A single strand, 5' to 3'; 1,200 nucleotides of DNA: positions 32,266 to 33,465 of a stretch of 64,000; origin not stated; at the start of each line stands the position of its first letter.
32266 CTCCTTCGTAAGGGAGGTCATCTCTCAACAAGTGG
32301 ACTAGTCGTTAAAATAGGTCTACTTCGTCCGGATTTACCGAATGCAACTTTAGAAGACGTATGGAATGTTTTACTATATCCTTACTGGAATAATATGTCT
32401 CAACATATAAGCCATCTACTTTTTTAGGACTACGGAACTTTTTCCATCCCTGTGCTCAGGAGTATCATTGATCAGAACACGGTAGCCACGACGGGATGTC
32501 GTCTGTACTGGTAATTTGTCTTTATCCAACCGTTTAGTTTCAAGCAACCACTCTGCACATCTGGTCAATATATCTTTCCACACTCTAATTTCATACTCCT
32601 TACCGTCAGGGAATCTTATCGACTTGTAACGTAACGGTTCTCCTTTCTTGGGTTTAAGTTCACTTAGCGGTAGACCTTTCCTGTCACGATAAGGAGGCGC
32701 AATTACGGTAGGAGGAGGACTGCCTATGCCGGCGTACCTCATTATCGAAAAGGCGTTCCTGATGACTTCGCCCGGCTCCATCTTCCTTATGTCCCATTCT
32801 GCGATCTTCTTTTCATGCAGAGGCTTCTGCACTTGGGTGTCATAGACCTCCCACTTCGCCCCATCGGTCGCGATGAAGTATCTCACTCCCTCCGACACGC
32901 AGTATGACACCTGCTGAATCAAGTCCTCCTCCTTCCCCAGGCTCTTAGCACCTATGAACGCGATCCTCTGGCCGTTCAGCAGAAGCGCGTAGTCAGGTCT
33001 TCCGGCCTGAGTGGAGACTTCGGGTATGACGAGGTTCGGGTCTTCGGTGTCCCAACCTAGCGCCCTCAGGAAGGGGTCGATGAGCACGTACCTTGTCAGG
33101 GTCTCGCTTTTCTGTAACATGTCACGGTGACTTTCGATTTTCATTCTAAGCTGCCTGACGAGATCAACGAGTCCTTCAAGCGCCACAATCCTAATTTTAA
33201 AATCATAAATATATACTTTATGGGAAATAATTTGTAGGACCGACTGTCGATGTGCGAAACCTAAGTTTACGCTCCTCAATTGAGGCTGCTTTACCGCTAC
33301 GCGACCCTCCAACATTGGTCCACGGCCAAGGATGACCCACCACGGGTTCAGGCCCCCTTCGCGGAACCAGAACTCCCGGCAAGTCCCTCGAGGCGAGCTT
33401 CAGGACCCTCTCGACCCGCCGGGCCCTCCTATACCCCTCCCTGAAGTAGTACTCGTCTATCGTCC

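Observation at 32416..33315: Uncharacterised HsdR_N-like PD-(D/E)xK domain protein with a novel basic C-terminal domain, riding on the cas island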

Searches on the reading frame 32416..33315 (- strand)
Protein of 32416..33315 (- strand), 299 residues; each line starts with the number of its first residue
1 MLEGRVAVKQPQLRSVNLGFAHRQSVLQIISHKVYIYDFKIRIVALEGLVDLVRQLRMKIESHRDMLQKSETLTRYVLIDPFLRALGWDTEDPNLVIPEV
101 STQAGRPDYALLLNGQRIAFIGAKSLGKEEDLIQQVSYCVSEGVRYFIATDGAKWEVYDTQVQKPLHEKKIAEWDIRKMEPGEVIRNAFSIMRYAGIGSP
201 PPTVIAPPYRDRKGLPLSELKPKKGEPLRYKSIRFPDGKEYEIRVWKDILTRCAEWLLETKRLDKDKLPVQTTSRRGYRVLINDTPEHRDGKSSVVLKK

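Call 4: search_protein_families(library=pfam, proteins=[window:32416-33315:-], max_evalue=10)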
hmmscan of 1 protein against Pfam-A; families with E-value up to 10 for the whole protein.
window:32416-33315:- (299 aa): 4 families
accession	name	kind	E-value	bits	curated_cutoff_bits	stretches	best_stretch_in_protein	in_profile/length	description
PF04313.20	HSDR_N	-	2.7e-07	31.1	25.1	2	102-161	123-193/198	Type I restriction enzyme R protein N terminus (HSDR_N)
PF20464.3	MmeI_N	-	0.022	15.5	27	1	140-164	103-126/181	MmeI, N-terminal domain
PF12814.13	Mcp5_PH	-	0.085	13.6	25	1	65-95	23-53/119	Meiotic cell cortex C-terminal pleckstrin homology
PF16235.10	DUF4894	-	0.15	12.9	28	1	108-153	72-117/122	Domain of unknown function (DUF4894)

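Call 5: search_protein_families(library=ncbifam, proteins=[window:32416-33315:-], max_evalue=10)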
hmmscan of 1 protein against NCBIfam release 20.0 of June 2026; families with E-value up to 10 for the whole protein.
window:32416-33315:- (299 aa): 1 family
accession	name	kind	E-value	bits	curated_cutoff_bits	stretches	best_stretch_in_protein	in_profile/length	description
NF008521.0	PRK11448.1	equivalog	0.078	10.9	729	1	63-129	225-305/1123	type I restriction-modification system endonuclease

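Call 7: search_protein_families(library=padloc, proteins=[window:32416-33315:-], max_evalue=1)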
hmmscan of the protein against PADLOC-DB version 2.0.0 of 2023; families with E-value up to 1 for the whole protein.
window:32416-33315:- (299 aa): 2 families
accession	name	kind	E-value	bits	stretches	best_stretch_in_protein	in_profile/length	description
PDLC04704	PDC-M54B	-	0.0002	18.1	1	71-104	52-85/507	-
PDLC03604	REase_MTase_IIG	-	0.0016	14.5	1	54-163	11-141/1011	Type IIG restriction enzyme-methyltransferase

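Call 9: find_homologous_proteins(query=window:32416-33315:-)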
Query window:32416-33315:- (299 aa): 105 proteins with E <= 0.001 among 644 candidates.
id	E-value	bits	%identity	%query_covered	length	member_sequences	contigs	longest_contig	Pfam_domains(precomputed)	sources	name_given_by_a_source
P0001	3.3e-98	347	62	83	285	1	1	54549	PF04313.21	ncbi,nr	ncbi:MAG: hypothetical protein N3H84_00185 [Candidatus Caldarchaeum sp.]|nr:hypothetical protein [Ca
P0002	1.7e-96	341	63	83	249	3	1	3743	PF04313.21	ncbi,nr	ncbi:MAG: hypothetical protein NZ570_04690, partial [Candidatus Caldarchaeum sp.]|nr:hypothetical pr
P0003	4.6e-96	340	61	83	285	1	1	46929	PF04313.21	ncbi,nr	ncbi:MAG: hypothetical protein RMI49_03470 [Candidatus Caldarchaeum sp.]|nr:hypothetical protein [Ca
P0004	2.8e-95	337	60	83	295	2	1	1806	PF04313.21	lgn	-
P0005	1.7e-93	331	59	83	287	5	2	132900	PF04313.21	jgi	jgi:hypothetical protein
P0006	2.4e-93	331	61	85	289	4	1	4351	PF04313.21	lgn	-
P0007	2.5e-92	327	58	86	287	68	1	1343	PF04313.21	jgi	jgi:hypothetical protein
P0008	3.2e-91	324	59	83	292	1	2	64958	PF04313.21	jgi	-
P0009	6.9e-89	316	58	83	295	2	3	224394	PF04313.21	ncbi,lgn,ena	ncbi:MAG: hypothetical protein QXE96_03175 [Candidatus Caldarchaeum sp.]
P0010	4.1e-87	310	58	82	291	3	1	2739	PF04313.21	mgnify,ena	mgnify:CR=1 FL=1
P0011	1.4e-86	309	54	86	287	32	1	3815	-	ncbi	ncbi:MAG: hypothetical protein QXD61_11690 [Candidatus Caldarchaeum sp.]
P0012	1.6e-86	308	55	86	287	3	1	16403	-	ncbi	ncbi:MAG: hypothetical protein QXT61_04370 [Candidatus Caldarchaeum sp.]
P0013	7.1e-86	306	55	83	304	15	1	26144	PF04313.21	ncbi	-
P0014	2.3e-84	301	58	82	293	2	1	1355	PF04313.21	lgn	-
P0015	5.3e-78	280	53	81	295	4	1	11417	PF04313.21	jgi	-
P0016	1.9e-77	279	54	78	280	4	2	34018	PF04313.21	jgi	-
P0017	3.2e-75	271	53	83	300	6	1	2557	PF04313.21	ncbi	ncbi:MAG: hypothetical protein QXP43_07580 [Nitrososphaerota archaeon]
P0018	1.1e-71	260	56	74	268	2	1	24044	PF04313.21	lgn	-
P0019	3.3e-69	252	45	84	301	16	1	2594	PF04313.21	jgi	-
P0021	9.6e-68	247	43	86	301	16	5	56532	PF04313.21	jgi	jgi:predicted type IV restriction endonuclease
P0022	4.7e-67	244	43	85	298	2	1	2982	PF04313.21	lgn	-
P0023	2.7e-65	239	47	86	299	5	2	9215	PF04313.21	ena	-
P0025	1.3e-64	236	44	83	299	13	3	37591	PF04313.21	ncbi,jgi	ncbi:MAG: hypothetical protein QXG35_07470 [Nitrososphaerota archaeon]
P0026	4.2e-61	225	46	83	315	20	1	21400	PF04313.21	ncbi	-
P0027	6.7e-56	208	48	68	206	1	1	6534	PF04313.21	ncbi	ncbi:MAG: hypothetical protein ABDH32_07785, partial [Candidatus Caldarchaeales archaeon]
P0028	2.3e-55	206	43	86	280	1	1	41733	PF04313.21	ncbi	-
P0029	9.9e-55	204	42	83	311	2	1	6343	PF04313.21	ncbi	ncbi:MAG: hypothetical protein ACP5NL_07040 [Thermoplasmata archaeon]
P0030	1.6e-54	203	42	83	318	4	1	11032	PF04313.21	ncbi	ncbi:MAG: hypothetical protein QW292_07020 [Candidatus Parvarchaeota archaeon]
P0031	5.4e-54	202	41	83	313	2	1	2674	PF04313.21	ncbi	ncbi:MAG: hypothetical protein QXZ17_15525 [Nitrososphaerota archaeon]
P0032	1.5e-53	200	40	84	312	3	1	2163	PF04313.21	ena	-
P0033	6.3e-53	198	41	85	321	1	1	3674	PF04313.21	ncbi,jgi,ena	-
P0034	6.9e-53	198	42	85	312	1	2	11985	PF04313.21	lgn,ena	-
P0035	1.2e-52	197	39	85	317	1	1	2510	PF04313.21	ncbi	ncbi:MAG: hypothetical protein ACP5RX_02870 [Minisyncoccia bacterium]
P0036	8.3e-52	194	42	84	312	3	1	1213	PF04313.21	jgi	-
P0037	1.2e-51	194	40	82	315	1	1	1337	PF04313.21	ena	-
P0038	1.4e-51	194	40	86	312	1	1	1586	PF04313.21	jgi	jgi:hypothetical protein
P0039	5.1e-51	192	41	83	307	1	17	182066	PF04313.21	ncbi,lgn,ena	-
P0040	4.4e-50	189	41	86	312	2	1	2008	PF04313.21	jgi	-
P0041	8.3e-50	188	44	84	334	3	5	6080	PF04313.21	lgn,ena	-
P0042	2.1e-49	187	41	83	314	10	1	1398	PF04313.21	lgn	-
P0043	2.8e-49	186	39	86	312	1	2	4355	PF04313.21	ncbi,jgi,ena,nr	ncbi:TPA: hypothetical protein ENX78_18245 [Candidatus Poribacteria bacterium]|nr:hypothetical prote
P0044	4.5e-49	185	50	61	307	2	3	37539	PF18755.7,PF04313.21,PF11149.14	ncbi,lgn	-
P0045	1.2e-48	184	41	87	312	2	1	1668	PF04313.21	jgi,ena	-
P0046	4.5e-48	182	43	83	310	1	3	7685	PF04313.21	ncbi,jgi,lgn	jgi:hypothetical protein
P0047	5.4e-48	182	39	86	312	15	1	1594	PF04313.21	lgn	-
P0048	5.9e-47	179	37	83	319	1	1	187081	PF04313.21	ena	-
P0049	1.8e-46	177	51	54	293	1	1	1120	PF18755.7,PF04313.21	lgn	-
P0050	3.6e-46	176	40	82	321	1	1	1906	PF04313.21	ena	-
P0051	4.3e-46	176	38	83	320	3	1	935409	PF04313.21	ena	-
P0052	8.5e-46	175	38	83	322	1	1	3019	PF04313.21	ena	-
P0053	9.2e-46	175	39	86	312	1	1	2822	PF04313.21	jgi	-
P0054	1.1e-45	174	42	82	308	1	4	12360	PF04313.21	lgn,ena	-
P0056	7.0e-45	172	40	83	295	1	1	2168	PF04313.21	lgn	-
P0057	1.1e-44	171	37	83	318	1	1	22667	PF04313.21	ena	-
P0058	1.2e-44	171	37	83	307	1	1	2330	PF04313.21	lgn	-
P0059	1.5e-43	167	37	82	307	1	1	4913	PF04313.21,PF13588.13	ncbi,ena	-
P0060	5.5e-42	162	35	84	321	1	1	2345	PF04313.21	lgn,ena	-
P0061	1.2e-41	161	36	83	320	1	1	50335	PF04313.21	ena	-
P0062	1.3e-41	161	50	56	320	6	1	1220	-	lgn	-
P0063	5.6e-41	159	38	76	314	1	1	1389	PF04313.21,PF13588.13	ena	-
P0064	1.8e-40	157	38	76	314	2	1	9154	PF04313.21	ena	-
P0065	2.2e-40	157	37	83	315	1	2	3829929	PF04313.21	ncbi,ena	-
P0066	5.8e-40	156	35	80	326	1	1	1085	PF04313.21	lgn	-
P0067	5.9e-39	152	37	76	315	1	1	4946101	PF04313.21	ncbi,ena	-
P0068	9.3e-39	152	34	83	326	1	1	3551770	PF04313.21,PF13588.13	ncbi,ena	-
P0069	3.4e-37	146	33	83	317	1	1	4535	PF04313.21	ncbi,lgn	-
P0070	4.9e-37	146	40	70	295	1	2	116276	PF04313.21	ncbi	-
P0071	2.8e-36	143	36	83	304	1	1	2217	PF04313.21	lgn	-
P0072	3.7e-36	143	32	83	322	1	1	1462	PF04313.21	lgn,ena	-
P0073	8.2e-35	139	33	83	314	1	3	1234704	PF04313.21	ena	-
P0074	8.9e-35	139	47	52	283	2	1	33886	PF04313.21,PF14338.13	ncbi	ncbi:MAG: winged helix-turn-helix domain-containing protein [Sulfolobales archaeon]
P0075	1.3e-34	138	47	49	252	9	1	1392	PF04313.21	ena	-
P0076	1.9e-34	137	34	76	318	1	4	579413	PF04313.21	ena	-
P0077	3.4e-34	137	38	82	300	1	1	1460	PF04313.21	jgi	-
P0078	5.6e-33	133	34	83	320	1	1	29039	PF04313.21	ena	-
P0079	7.4e-33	132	39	76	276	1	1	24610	PF04313.21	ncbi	-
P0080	2.3e-32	131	38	80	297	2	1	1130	PF04313.21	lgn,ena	-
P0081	3.4e-32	130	37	71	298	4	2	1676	PF04313.21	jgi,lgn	jgi:hypothetical protein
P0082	6.0e-32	129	38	71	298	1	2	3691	PF04313.21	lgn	-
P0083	7.6e-31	126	36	78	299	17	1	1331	PF04313.21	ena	-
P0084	1.1e-30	125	32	83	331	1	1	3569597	PF04313.21,PF13588.13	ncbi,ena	-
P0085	2.1e-30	124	35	78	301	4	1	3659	PF04313.21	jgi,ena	-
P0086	4.8e-29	120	36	76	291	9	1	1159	PF04313.21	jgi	-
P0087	9.2e-29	119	37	73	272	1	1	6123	PF04313.21,PF13588.13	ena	-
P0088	1.5e-28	118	32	83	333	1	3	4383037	PF04313.21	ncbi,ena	-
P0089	2.9e-28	117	41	55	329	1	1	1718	PF04313.21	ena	-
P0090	7.7e-28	116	43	50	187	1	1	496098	PF04313.21,PF13588.13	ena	-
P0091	2.4e-27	114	35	73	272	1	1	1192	PF04313.21,PF13588.13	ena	-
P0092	6.1e-27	113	42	51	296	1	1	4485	PF04313.21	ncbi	ncbi:MAG: type I restriction endonuclease [Desulfurococcaceae archaeon]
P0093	8.3e-27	112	42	51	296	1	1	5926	PF04313.21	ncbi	ncbi:MAG: type I restriction endonuclease [Sulfolobales archaeon]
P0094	6.8e-26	109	41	51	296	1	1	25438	PF04313.21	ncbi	ncbi:MAG: type I restriction endonuclease [Thermofilum sp.]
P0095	7.3e-26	109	41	51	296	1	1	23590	PF04313.21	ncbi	ncbi:MAG: type I restriction endonuclease [Sulfolobales archaeon]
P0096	9.4e-26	109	41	51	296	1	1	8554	PF04313.21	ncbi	ncbi:MAG: type I restriction endonuclease [Thermosphaera sp.]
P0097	1.0e-25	109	40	51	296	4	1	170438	PF04313.21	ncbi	ncbi:MAG: hypothetical protein QXN90_00080 [Zestosphaera sp.]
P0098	2.7e-25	107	31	83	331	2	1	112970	PF04313.21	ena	-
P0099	3.5e-25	107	37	62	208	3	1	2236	PF04313.21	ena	-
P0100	1.8e-23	101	33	71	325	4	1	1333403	PF04313.21,PF13588.13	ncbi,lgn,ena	-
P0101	1.8e-19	88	31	82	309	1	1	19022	PF04313.21,PF13588.13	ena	-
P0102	2.6e-17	81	31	72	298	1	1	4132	PF04313.21,PF13588.13,PF14267.12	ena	-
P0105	1.6e-7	49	34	41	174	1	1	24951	PF04313.21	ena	-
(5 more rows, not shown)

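Call 16: find_encoding_contigs(protein=P0001, flank=10000, max_places=3)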
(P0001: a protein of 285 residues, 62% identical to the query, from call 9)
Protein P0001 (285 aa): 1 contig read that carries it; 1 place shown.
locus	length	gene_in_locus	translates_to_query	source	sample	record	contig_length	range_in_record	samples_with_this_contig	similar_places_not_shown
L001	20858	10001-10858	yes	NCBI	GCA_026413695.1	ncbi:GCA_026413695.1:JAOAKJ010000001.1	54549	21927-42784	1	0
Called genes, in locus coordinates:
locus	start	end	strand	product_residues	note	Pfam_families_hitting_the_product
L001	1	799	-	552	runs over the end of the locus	PF00118:Cpn60_TCP1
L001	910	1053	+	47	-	PF01402:RHH_1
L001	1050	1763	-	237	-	-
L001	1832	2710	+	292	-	PF02826:2-Hacid_dh_C (weak), PF03446:NAD_binding_2, PF14833:NAD_binding_11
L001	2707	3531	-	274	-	PF00800:PDT, PF01842:ACT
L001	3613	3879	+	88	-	-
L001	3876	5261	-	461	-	PF03600:CitMHS, PF02040:ArsB (weak), PF03600:CitMHS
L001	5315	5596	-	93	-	PF03685:UPF0147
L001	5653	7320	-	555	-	PF00920:ILVD_EDD_N, PF24877:ILV_EDD_C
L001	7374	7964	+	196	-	PF01712:dNK (weak), PF13238:AAA_18 (weak), PF13521:AAA_28 (weak), PF02223:Thymidylate_kin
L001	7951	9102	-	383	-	PF01966:HD, PF19276:HD_assoc_2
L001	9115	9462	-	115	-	PF04266:ASCH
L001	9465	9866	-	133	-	PF01592:NifU_N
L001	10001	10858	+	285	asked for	PF04313:HSDR_N (faint)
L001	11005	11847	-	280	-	PF00892:EamA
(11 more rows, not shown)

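Call 17: find_encoding_contigs(protein=P0005, flank=10000, max_places=3)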
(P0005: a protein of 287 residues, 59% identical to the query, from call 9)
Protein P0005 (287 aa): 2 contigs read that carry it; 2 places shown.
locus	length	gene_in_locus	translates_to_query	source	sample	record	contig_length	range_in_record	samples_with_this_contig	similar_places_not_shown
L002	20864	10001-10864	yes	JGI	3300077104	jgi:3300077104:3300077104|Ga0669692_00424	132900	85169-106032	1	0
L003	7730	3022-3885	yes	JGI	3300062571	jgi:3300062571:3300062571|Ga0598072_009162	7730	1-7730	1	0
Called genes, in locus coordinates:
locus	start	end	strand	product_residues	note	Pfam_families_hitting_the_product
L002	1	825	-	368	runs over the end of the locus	PF00999:Na_H_Exchanger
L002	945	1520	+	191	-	PF20803:PaaX_M (faint), PF20229:ChrB_N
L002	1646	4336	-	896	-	PF00690:Cation_ATPase_N, PF00122:E1-E2_ATPase, PF00702:Hydrolase, PF13246:Cation_ATPase, PF00689:Cation_ATPase_C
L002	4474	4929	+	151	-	PF13737:DDE_Tnp_1_5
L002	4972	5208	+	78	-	-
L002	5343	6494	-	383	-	PF01637:ATPase_2, PF13191:AAA_16 (weak), PF13173:AAA_14 (faint)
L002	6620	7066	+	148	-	PF01609:DDE_Tnp_1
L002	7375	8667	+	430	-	PF03463:eRF1_1, PF18854:baeRF_family10, PF03464:eRF1_2, PF18859:acVLRF1, PF03465:eRF1_3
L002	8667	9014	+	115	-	-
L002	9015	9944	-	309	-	PF14336:GLUCM-like_C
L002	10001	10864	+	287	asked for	PF04313:HSDR_N (faint)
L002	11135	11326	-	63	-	-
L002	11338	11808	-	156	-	-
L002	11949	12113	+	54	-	-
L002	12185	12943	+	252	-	-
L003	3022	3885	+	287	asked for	PF04313:HSDR_N (faint)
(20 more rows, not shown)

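Call 18: find_encoding_contigs(protein=P0009, flank=10000, max_places=3)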
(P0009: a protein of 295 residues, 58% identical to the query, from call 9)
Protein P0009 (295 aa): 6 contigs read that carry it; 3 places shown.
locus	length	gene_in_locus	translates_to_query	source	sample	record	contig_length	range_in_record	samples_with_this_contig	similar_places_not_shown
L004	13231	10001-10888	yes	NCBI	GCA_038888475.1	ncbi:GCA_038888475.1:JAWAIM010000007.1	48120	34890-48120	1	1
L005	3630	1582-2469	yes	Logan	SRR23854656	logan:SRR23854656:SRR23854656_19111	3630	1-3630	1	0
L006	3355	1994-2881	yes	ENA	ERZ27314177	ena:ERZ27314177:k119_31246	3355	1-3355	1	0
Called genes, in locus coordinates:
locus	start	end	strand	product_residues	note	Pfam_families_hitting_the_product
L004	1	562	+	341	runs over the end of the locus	PF03447:NAD_binding_3, PF00742:Homoserine_dh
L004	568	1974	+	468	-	PF00696:AA_kinase, PF13840:ACT_7, PF22468:ACT_9, PF01842:ACT (weak), PF13840:ACT_7, PF01842:ACT, PF22468:ACT_9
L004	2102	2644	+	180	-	-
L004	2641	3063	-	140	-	-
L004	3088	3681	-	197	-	PF00924:MS_channel_2nd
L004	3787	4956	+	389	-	PF02163:Peptidase_M50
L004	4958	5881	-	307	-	PF01171:ATP_bind_3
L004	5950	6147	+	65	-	-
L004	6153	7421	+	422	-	PF03453:MoeA_N, PF00994:MoCF_biosynth, PF03454:MoeA_C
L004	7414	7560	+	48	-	-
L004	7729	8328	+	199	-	PF01712:dNK (weak), PF13521:AAA_28 (weak), PF02223:Thymidylate_kin, PF13207:AAA_17 (faint)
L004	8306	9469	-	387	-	PF01966:HD, PF19276:HD_assoc_2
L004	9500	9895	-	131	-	PF01592:NifU_N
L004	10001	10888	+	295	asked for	PF04313:HSDR_N (faint)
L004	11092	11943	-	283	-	PF00892:EamA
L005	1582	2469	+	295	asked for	PF04313:HSDR_N (faint)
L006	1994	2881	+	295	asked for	PF04313:HSDR_N (faint)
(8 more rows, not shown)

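Call 20: find_encoding_contigs(protein=P0065, flank=8000, max_places=2)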
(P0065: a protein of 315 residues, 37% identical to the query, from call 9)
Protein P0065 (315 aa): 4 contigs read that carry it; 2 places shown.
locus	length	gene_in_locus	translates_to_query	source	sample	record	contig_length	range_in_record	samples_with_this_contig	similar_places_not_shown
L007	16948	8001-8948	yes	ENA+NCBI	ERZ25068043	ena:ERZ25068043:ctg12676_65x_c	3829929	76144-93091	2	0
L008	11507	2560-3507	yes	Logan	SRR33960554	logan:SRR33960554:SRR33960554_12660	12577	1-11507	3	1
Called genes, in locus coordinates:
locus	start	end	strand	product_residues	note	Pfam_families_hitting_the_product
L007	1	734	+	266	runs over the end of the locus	PF00891:Methyltransf_2 (weak), PF01209:Ubie_methyltran, PF03141:Methyltransf_29, PF13489:Methyltransf_23, PF13847:Methyltransf_31, PF08241:Methyltransf_11, PF08242:Methyltransf_12, PF13649:Methyltransf_25, +4 more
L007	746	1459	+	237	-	PF01738:DLH, PF00326:Peptidase_S9 (faint), PF12146:Hydrolase_4 (faint), PF02230:Abhydrolase_2, PF12740:PETase (weak)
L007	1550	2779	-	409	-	PF00108:Thiolase_N, PF02803:Thiolase_C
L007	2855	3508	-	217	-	PF05719:GPP34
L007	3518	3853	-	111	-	PF01740:STAS, PF13466:STAS_2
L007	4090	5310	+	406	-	PF02515:CoA_transf_3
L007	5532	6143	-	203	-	PF00155:Aminotran_1_2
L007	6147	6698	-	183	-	PF00155:Aminotran_1_2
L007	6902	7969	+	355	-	PF00795:CN_hydrolase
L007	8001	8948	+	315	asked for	PF04313:HSDR_N (faint)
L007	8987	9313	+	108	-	-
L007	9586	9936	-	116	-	PF07110:EthD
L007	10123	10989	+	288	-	PF03069:FmdA_AmdA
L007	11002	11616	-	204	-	PF06041:DUF924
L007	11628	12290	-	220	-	PF06026:Rib_5-P_isom_A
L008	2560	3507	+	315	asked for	PF04313:HSDR_N (faint)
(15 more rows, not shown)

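Call 21: find_encoding_contigs(protein=P0039, flank=8000, max_places=3)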
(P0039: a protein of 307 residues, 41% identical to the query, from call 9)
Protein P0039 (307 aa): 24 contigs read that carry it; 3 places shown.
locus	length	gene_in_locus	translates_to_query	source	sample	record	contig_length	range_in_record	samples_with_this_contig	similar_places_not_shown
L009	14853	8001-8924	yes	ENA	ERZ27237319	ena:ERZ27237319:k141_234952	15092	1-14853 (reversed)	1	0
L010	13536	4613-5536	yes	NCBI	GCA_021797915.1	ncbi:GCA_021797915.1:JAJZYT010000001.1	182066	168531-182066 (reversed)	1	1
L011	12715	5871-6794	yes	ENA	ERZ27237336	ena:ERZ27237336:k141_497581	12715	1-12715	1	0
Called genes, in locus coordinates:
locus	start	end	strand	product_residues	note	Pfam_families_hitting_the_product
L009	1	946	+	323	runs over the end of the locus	PF08240:ADH_N, PF00107:ADH_zinc_N, PF13602:ADH_zinc_N_2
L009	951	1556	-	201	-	PF13549:ATP-grasp_5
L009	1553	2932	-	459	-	PF02629:CoA_binding, PF13380:CoA_binding_2, PF13607:Succ_CoA_lig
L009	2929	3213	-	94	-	PF18446:DUF5611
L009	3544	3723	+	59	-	-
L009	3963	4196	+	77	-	-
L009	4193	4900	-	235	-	PF00665:rve (weak), PF13610:DDE_Tnp_IS240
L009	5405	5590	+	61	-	-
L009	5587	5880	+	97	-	-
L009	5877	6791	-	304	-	PF04556:DpnII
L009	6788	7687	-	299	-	PF01555:N6_N4_Mtase, PF01170:UPF0020 (weak), PF01555:N6_N4_Mtase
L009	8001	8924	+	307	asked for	PF04313:HSDR_N (faint)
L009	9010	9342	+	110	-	-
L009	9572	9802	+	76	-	-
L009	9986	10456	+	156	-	-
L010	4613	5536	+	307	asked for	PF04313:HSDR_N (faint)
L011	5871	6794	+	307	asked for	PF04313:HSDR_N (faint)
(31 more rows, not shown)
